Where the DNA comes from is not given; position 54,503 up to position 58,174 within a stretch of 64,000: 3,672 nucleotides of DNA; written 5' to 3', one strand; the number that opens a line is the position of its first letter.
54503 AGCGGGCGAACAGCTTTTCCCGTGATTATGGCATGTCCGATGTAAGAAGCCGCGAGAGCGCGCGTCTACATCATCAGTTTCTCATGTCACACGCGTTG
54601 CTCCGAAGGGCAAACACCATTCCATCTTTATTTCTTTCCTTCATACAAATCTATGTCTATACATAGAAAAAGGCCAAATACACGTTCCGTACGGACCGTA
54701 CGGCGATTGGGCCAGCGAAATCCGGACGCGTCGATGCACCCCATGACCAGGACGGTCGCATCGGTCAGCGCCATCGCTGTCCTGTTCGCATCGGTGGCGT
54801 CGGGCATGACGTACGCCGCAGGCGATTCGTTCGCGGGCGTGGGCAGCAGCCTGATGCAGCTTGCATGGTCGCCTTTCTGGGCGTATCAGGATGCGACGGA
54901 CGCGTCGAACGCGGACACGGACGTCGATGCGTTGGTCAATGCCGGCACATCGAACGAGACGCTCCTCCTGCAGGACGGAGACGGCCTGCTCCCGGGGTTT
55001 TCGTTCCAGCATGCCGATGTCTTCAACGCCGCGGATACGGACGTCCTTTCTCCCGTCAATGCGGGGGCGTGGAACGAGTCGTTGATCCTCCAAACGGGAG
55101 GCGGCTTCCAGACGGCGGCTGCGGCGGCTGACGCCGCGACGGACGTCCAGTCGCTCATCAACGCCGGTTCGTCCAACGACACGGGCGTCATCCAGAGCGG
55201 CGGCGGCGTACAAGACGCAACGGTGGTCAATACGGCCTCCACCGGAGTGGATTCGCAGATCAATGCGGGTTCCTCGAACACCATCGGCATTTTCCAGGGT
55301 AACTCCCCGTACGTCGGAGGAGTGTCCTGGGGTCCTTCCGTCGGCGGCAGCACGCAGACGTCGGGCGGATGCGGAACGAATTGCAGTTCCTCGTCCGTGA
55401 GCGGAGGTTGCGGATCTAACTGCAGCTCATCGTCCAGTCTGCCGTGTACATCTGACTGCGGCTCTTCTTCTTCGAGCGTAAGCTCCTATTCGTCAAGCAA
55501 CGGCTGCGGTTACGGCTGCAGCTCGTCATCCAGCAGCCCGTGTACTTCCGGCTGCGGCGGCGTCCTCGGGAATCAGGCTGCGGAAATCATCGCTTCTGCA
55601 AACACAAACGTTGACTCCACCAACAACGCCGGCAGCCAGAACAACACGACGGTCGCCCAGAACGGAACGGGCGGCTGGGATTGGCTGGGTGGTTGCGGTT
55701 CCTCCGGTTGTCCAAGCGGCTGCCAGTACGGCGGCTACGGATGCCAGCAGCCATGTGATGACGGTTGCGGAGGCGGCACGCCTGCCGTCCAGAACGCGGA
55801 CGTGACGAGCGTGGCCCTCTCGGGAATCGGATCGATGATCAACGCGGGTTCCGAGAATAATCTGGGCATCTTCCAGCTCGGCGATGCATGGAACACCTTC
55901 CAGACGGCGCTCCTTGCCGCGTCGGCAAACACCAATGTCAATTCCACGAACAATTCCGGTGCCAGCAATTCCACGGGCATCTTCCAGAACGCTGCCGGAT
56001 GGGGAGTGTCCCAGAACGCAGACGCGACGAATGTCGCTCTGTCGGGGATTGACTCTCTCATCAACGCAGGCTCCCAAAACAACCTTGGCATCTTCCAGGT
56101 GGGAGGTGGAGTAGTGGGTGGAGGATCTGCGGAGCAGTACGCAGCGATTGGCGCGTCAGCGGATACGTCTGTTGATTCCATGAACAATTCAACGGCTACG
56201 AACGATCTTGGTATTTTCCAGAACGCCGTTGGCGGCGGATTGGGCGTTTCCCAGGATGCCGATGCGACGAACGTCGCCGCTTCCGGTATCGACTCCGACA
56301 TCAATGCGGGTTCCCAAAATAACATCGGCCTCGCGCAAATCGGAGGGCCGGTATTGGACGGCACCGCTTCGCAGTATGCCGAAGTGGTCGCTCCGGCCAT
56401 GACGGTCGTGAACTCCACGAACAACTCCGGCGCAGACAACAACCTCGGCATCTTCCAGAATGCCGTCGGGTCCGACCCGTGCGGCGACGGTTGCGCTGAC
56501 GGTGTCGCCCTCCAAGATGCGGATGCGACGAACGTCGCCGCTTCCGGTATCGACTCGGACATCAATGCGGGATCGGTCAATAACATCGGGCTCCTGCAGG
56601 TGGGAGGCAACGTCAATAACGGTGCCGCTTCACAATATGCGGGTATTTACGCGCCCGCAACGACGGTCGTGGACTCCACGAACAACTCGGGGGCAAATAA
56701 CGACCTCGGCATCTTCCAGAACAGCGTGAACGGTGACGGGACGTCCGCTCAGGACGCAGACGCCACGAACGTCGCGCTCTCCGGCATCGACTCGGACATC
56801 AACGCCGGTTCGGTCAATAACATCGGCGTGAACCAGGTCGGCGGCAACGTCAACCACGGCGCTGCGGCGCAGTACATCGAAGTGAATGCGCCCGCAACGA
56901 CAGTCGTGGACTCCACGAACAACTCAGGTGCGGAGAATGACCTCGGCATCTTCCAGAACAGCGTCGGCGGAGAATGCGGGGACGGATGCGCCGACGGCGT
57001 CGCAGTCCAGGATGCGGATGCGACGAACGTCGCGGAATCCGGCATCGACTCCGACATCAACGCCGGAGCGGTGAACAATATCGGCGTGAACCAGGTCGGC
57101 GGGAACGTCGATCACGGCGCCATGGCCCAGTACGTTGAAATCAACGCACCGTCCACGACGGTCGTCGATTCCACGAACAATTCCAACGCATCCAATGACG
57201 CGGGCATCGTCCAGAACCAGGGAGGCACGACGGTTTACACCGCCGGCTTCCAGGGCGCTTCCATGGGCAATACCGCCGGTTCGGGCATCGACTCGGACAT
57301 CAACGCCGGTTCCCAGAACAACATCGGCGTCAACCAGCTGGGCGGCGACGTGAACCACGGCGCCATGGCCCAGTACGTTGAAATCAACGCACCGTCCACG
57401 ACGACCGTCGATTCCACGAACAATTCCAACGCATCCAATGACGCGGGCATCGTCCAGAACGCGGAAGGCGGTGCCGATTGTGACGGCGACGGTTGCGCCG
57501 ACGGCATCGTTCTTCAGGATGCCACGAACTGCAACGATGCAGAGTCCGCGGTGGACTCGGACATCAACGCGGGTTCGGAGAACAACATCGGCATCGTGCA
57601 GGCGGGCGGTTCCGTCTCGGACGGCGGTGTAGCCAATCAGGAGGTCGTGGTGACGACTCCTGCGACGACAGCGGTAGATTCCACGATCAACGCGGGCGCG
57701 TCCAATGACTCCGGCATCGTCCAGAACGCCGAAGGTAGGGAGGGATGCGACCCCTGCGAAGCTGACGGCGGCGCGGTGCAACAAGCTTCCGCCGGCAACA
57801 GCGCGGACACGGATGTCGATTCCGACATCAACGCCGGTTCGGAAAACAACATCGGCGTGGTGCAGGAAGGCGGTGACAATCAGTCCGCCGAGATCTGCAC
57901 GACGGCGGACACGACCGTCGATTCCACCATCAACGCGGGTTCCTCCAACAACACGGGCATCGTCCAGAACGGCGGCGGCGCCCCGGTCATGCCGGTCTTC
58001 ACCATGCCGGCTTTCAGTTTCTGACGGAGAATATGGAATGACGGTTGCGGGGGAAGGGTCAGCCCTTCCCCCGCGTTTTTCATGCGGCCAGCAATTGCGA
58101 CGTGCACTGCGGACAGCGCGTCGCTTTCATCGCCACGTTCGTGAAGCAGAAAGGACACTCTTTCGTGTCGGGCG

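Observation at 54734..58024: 1097-aa secreted protein built from about 23 curlin-like Q/N-ladder repeats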

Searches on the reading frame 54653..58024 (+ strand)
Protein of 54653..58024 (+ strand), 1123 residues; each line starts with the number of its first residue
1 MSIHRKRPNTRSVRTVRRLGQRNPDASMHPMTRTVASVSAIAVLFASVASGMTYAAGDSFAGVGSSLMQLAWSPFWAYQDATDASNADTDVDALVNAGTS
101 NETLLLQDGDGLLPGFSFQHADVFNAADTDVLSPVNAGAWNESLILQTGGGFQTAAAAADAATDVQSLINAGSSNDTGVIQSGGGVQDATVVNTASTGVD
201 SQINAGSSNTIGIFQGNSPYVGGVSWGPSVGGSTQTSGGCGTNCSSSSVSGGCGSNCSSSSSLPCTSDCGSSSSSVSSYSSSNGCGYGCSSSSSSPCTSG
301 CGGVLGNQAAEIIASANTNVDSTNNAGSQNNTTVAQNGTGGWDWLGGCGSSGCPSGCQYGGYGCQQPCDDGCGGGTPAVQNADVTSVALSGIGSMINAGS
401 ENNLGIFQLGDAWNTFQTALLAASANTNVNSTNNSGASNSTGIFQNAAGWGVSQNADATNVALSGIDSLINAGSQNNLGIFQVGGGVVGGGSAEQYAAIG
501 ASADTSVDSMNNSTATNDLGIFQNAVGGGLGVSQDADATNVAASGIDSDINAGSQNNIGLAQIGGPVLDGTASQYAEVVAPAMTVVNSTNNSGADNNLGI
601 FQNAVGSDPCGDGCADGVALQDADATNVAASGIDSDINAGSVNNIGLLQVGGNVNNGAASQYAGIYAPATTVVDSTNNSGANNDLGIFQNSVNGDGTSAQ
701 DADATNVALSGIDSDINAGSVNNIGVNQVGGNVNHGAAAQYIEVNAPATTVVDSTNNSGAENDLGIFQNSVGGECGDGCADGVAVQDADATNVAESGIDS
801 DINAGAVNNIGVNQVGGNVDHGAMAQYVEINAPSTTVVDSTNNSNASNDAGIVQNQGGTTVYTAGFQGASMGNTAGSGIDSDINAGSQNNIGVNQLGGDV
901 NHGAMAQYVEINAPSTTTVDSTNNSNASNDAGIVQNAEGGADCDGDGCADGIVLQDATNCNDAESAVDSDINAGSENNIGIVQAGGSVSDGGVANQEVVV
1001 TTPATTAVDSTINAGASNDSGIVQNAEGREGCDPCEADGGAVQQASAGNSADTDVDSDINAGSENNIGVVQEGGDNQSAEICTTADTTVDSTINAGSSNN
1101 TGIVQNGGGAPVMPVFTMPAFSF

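Call 4: search_protein_families(library=ncbifam, proteins=[window:54734-58024:+], max_evalue=1)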
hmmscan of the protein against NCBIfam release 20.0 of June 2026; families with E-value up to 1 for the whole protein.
window:54734-58024:+ (1096 aa): 0 families

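Call 5: search_protein_families(library=pfam, proteins=[window:54734-58024:+], max_evalue=10)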
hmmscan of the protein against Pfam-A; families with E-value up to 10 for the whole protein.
window:54734-58024:+ (1096 aa): 0 families

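Call 8: find_homologous_proteins(query=window:54734-58024:+, max_evalue=0.001)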
Query window:54734-58024:+ (1096 aa): 3 proteins with E <= 0.001 among 8000 candidates.
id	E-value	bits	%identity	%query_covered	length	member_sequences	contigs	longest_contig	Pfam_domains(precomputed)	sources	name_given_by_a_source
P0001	1.4e-211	724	51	91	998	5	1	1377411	-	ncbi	ncbi:MAG: hypothetical protein WC698_02320 [Candidatus Peribacteraceae bacterium]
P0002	2.2e-210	720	50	91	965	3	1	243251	-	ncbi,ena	-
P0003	4.7e-166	573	48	74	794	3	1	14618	-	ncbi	ncbi:MAG: hypothetical protein AAB728_02130 [Patescibacteria group bacterium]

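Call 9: search_solved_structures(query=window:54734-58024:+, max_evalue=10, show_alignments=2)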
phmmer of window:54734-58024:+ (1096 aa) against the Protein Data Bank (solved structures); distinct sequences matched with E-value up to 10: 0.

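Call 16: find_encoding_contigs(protein=P0001, flank=10000, max_places=3)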
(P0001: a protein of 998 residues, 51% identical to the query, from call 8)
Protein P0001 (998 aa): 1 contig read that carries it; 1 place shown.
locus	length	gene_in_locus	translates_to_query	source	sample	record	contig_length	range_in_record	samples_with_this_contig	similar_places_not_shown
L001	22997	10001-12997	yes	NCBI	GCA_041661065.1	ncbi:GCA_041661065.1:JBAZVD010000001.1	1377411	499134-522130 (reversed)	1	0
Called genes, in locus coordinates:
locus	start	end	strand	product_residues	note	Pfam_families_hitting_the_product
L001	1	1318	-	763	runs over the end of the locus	PF00456:Transketolase_N, PF00676:E1_dh (weak), PF02779:Transket_pyr, PF02780:Transketolase_C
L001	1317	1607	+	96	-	-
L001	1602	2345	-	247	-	PF13529:Peptidase_C39_2, PF12385:Peptidase_C70 (faint)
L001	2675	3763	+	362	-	PF00395:SLH (weak)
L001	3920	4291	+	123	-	-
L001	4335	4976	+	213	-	PF00923:TAL_FSA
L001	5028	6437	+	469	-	PF01488:Shikimate_DH (weak), PF03446:NAD_binding_2, PF03807:F420_oxidored, PF00393:6PGD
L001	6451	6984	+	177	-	PF01551:Peptidase_M23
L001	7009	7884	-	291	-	PF00480:ROK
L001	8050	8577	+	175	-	PF04542:Sigma70_r2, PF08281:Sigma70_r4_2, PF04545:Sigma70_r4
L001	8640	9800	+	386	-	PF18915:DUF5667 (weak)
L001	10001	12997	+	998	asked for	-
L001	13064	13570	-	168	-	PF01741:MscL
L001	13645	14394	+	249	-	PF12705:PDDEXK_1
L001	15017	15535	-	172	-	-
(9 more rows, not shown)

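Call 21: find_encoding_contigs(protein=window:54653-58024:+, flank=10000, max_places=3)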
Protein window:54653-58024:+ (1123 aa): no gene with exactly this product is on record in the collection.
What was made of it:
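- Tried and rejected: An exact look-up of the 1123-aa product found that it is not on record (call 21).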

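Call 32: find_encoding_contigs(protein=P0002, flank=6000, max_places=2)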
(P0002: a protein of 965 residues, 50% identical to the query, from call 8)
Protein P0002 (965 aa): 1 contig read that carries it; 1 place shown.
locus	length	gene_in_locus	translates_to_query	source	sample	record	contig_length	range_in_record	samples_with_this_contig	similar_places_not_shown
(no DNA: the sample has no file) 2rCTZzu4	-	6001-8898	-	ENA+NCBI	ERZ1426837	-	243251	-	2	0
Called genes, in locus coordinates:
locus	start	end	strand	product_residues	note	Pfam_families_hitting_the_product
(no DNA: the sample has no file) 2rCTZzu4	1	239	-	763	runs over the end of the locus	PF00456:Transketolase_N, PF00676:E1_dh (weak), PF02779:Transket_pyr, PF02780:Transketolase_C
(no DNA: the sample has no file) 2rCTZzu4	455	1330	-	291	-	PF13529:Peptidase_C39_2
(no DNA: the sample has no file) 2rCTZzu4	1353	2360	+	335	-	PF00395:SLH (weak), PF13473:Cupredoxin_1 (faint)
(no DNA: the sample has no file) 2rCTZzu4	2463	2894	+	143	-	-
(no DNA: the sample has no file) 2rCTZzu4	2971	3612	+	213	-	PF00923:TAL_FSA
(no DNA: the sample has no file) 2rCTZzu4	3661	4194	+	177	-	PF01551:Peptidase_M23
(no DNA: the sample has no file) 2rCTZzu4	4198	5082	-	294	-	PF00480:ROK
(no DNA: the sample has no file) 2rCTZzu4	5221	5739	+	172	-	PF04542:Sigma70_r2, PF08281:Sigma70_r4_2, PF04545:Sigma70_r4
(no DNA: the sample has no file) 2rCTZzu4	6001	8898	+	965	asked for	-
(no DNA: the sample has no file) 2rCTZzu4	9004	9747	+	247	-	PF12705:PDDEXK_1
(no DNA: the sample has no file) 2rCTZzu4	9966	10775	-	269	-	-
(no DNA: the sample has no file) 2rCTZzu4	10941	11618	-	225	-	PF03734:YkuD (weak)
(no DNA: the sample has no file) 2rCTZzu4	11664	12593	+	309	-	PF01795:Methyltransf_5, PF13649:Methyltransf_25 (faint)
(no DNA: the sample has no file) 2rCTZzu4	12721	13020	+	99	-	-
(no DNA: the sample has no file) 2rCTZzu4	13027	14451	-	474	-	PF00224:PK, PF02887:PK_C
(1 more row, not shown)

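Call 33: find_encoding_contigs(protein=P0003, flank=6000, max_places=2)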
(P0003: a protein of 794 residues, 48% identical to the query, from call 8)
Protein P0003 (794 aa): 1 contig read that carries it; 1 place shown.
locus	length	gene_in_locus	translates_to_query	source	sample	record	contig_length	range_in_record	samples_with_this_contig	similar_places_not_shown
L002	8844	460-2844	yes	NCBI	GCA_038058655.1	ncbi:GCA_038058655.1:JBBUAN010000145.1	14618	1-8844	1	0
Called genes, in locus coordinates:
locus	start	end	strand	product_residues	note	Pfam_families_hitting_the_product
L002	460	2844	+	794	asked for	-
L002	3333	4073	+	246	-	PF12705:PDDEXK_1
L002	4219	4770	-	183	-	PF03734:YkuD (weak)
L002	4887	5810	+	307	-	PF01795:Methyltransf_5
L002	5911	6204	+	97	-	-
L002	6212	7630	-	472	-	PF00224:PK, PF02887:PK_C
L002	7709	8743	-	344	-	PF00395:SLH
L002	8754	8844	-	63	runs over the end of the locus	PF00050:Kazal_1 (weak), PF07648:Kazal_2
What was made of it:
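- Real, conserved gene: orthologues at 48-51% BLASTP identity in syntenic loci of Peribacteraceae genomes (calls 8, 16, 32, 33).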

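Call 34: predict_structure(alignment_id=A1)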
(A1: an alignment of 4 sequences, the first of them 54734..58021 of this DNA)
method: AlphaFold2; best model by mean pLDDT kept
length: 1096 residues; sequences in the alignment: 4
mean_pLDDT: 32.7   pTM: 0.32
mean pLDDT of the five models: 32.7, 24.7, 24.3, 23.8, 23.7
residues with pLDDT >= 90: 0; 70-90: 0; 50-70: 19; < 50: 1077
segments of 3 or more residues with pLDDT < 50: 1-66, 70-96, 100-102, 106-108, 113-132, 136-140, 146-164, 166-175, 177-1096
pLDDT, mean of each block of 10 residues (from residue 1): 27 26 27 27 32 40 45 44 41 47 50 48 47 48 50 43 45 46 41 30 29 35 36 36 31 32 30 32 41 43 40 32 36 41 37 38 41 42 38 42 45 40 39 44 43 39 40 42 42 36 36 38 37 31 30 31 31 27 37 27 29 29 26 25 27 26 27 24 25 28 28 26 27 25 26 25 23 29 27 29 28 28 24 27 21 28 27 29 28 27 24 33 29 28 28 24 26 26 27 26 27 22 24 27 25 23 26 24 24 21
secondary structure, 60 per line:
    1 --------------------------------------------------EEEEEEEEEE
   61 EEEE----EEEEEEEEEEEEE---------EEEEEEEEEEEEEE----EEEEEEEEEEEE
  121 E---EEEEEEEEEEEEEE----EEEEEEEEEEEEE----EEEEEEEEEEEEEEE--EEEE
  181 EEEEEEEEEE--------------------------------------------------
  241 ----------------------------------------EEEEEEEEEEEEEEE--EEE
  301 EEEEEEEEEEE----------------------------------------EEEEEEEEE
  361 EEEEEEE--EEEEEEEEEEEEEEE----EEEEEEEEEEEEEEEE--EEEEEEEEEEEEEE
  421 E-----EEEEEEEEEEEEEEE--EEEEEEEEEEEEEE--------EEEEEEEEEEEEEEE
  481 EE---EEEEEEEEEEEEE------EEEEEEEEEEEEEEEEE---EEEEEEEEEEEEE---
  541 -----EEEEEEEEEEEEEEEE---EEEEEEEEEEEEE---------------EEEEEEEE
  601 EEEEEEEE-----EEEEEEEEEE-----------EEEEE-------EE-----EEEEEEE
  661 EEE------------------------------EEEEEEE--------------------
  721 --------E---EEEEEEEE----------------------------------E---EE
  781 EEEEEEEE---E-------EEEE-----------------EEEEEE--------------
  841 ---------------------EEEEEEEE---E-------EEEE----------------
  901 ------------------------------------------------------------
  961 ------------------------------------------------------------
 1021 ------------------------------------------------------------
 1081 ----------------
elements in order (helices of 4 or more, strands of 3 or more residues): E51-64 E69-81 E91-104 E109-121 E125-138 E143-155 E160-174 E177-190 E281-295 E298-311 E352-367 E370-384 E389-404 E407-421 E427-441 E444-457 E466-482 E486-498 E505-521 E525-537 E546-561 E565-577 E593-608 E614-623 E635-639 E654-663 E694-700 E733-740 E779-788 E800-803 E821-826 E862-869 E881-884
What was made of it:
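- In the full-length model the strands also coincide with the units (call 34). The full-length run was unconfident, pLDDT 32.7 (call 34).
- Tried and rejected: It was unusable except to show that strands coincide with units (call 34).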

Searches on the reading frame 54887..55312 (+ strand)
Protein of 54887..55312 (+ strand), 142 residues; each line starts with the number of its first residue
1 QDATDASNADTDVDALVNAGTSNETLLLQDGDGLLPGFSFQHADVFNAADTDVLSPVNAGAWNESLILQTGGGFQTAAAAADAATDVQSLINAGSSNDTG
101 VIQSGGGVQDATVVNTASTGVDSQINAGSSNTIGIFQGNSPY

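Call 18: search_protein_families(library=pfam, proteins=[window:54887-55312:+], max_evalue=10)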
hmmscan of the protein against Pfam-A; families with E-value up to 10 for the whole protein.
window:54887-55312:+ (142 aa): 1 family
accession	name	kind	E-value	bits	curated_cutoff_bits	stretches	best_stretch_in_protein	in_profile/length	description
PF07012.17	Curlin_rpt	-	0.56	10.6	20.7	1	60-72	12-24/34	Curlin associated repeat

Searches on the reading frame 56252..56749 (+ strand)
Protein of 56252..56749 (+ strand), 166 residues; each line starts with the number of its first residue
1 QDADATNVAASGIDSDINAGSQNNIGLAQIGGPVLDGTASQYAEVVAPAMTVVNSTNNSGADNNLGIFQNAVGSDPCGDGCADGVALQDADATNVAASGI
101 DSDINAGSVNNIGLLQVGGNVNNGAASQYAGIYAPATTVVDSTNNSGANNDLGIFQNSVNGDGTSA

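Call 18: search_protein_families(library=pfam, proteins=[window:56252-56749:+], max_evalue=10)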
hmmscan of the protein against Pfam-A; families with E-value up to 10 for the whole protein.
window:56252-56749:+ (166 aa): 1 family
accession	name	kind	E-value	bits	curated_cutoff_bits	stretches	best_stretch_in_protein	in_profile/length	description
PF03781.23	FGE-sulfatase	-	0.017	15.2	23.3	2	102-144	166-208/255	Sulfatase-modifying factor enzyme 1-like domain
